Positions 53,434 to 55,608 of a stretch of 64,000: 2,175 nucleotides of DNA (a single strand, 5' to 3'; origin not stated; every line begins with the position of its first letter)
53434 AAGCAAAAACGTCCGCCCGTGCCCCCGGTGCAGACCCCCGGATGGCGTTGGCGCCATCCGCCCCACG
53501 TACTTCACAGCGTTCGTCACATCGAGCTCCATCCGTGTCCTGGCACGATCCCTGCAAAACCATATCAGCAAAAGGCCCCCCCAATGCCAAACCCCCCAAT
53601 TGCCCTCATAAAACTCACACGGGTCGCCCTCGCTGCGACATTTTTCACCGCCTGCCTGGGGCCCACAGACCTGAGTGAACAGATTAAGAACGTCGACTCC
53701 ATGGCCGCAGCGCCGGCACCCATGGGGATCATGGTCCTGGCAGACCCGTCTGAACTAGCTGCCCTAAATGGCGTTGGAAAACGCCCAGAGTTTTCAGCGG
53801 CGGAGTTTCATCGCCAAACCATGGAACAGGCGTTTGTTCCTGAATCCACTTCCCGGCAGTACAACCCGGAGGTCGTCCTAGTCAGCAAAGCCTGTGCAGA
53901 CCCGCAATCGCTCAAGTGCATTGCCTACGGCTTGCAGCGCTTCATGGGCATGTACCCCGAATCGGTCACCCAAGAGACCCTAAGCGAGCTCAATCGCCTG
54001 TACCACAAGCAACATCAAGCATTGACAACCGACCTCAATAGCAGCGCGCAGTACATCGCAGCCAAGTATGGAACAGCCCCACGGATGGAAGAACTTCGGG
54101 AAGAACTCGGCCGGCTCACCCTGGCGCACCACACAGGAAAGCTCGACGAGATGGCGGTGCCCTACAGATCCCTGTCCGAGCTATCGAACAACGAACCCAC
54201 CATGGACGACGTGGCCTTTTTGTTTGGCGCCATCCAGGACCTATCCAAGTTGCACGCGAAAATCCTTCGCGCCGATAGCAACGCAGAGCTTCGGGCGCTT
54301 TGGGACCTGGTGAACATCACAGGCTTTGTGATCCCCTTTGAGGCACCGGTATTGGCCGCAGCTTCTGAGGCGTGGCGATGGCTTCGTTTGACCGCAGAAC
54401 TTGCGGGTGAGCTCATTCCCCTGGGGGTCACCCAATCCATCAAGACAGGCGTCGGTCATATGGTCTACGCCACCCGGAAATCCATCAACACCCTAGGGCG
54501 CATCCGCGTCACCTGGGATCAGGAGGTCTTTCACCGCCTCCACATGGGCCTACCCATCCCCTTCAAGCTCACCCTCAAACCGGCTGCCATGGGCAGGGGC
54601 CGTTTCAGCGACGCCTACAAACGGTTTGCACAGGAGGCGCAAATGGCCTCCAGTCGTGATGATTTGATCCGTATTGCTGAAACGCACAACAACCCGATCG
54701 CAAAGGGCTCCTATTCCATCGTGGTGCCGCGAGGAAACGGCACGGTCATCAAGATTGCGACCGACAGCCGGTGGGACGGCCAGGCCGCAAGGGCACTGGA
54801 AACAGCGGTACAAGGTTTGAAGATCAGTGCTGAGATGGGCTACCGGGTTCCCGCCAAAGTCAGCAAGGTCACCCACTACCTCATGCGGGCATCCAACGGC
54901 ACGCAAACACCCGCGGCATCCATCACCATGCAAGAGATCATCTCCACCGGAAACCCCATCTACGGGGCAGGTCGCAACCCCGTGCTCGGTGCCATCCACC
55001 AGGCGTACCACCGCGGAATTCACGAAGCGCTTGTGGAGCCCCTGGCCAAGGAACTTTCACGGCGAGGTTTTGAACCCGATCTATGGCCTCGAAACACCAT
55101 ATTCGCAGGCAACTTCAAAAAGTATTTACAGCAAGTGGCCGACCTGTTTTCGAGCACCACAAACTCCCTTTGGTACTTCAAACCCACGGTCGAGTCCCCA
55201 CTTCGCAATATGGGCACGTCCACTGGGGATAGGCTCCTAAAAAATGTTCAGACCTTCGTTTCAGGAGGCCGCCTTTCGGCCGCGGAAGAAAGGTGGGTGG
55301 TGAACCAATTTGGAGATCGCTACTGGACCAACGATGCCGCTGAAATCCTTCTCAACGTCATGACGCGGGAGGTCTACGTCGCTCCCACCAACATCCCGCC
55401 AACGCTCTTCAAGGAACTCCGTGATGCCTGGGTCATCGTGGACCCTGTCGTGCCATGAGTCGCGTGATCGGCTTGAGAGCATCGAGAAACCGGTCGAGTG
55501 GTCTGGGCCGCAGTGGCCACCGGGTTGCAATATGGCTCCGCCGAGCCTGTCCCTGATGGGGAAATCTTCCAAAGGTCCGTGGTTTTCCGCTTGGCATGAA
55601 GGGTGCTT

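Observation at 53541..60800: Each lipoprotein gene of the array has its own near-consensus sigma-54 (-24/-12) promoter-like element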

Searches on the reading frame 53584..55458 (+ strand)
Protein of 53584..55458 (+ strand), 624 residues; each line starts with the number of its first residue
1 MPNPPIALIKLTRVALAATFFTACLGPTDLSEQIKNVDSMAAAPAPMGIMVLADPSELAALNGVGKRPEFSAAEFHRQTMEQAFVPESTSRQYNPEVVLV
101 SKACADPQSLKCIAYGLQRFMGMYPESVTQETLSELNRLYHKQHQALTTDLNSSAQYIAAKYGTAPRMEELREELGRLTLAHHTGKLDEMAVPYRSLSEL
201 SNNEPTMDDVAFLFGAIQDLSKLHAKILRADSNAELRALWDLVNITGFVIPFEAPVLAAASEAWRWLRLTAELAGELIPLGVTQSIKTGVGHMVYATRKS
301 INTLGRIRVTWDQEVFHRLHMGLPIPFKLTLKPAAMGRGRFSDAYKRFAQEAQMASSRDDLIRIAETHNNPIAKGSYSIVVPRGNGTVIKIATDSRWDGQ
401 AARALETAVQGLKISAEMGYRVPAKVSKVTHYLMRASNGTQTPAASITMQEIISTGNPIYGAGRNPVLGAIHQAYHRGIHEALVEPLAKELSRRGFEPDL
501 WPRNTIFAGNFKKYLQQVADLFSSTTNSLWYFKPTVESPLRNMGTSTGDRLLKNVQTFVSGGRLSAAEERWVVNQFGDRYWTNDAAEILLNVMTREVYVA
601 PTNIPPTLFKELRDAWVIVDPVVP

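Call 11: search_protein_families(library=pfam, proteins=[window:53584-55458:+], max_evalue=0.01)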
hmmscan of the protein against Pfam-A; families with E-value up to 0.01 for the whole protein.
window:53584-55458:+ (624 aa): 0 families

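Call 18: list_cluster_members(proteins=[P0001, window:53584-55458:+, window:58712-59482:+])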
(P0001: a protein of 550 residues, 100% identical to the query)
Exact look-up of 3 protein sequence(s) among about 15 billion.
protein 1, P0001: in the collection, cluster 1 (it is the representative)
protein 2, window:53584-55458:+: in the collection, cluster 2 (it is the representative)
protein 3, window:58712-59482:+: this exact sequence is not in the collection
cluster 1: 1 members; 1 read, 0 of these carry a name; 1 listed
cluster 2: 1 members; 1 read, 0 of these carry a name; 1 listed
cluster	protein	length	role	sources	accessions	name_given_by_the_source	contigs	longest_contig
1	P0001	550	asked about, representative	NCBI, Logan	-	-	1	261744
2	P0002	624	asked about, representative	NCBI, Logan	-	-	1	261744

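Call 65: search_protein_families(library=ncbifam, proteins=[window:53584-55458:+], max_evalue=0.01)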
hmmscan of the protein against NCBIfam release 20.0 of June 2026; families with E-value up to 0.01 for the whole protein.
window:53584-55458:+ (624 aa): 0 families

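Call 73: predict_structure(alignment_id=A4)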
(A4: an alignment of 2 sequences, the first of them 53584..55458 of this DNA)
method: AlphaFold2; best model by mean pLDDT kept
length: 624 residues; sequences in the alignment: 2
mean_pLDDT: 34.5   pTM: 0.20
mean pLDDT of the five models: 34.5, 30.3, 29.8, 29.5, 28.4
residues with pLDDT >= 90: 0; 70-90: 0; 50-70: 21; < 50: 603
segments of 3 or more residues with pLDDT < 50: 1-544, 559-562, 573-624
pLDDT, mean of each block of 10 residues (from residue 1): 25 27 29 30 25 30 29 32 30 29 33 37 34 38 33 32 37 38 32 32 29 31 32 33 30 29 34 34 34 35 33 30 25 26 30 29 26 28 29 32 33 30 38 45 44 42 41 45 45 41 33 38 38 41 54 55 51 46 38 33 35 30 28
secondary structure, 60 per line:
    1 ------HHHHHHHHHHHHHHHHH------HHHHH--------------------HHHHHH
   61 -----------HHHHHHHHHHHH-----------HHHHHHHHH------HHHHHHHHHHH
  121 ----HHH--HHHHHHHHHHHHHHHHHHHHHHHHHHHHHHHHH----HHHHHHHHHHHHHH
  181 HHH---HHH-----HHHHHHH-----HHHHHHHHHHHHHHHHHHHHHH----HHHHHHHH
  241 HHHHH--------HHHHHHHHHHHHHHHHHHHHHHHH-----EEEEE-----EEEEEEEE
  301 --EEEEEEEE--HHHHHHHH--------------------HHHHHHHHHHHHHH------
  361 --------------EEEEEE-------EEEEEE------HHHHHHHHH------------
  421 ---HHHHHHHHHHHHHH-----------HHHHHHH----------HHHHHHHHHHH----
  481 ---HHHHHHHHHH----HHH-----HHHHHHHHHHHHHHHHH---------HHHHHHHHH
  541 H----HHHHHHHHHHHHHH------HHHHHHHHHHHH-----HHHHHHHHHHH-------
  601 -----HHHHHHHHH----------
elements in order: H7-23 H30-34 H55-60 H72-83 H95-103 H110-120 H130-162 H167-183 H195-201 H207-228 H233-245 H254-277 E283-287 E293-300 E303-310 H313-320 H341-354 E375-380 E388-393 H400-408 H424-437 H449-455 H466-476 H484-493 H506-522 H532-541 H546-559 H566-577 H583-593 H606-614

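Call 74: search_solved_structures(query=A2, max_evalue=1)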
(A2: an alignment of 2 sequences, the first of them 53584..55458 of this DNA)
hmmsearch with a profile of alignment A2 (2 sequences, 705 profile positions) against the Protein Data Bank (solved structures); distinct sequences matched with E-value up to 1: 1.
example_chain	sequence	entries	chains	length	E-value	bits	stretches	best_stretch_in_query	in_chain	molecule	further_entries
2nyi_A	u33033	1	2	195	0.53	11.7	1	429-490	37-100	unknown protein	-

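Call 76: find_homologous_proteins(query=A2, max_evalue=0.001)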
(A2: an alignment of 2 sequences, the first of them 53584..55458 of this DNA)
Query A2 (2 sequences) (624 aa, profile of the alignment): 1 proteins with E <= 0.001 among 8000 candidates.
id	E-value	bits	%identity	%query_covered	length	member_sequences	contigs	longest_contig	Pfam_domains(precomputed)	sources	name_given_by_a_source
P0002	0.0e+0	1132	100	100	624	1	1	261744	-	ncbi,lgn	-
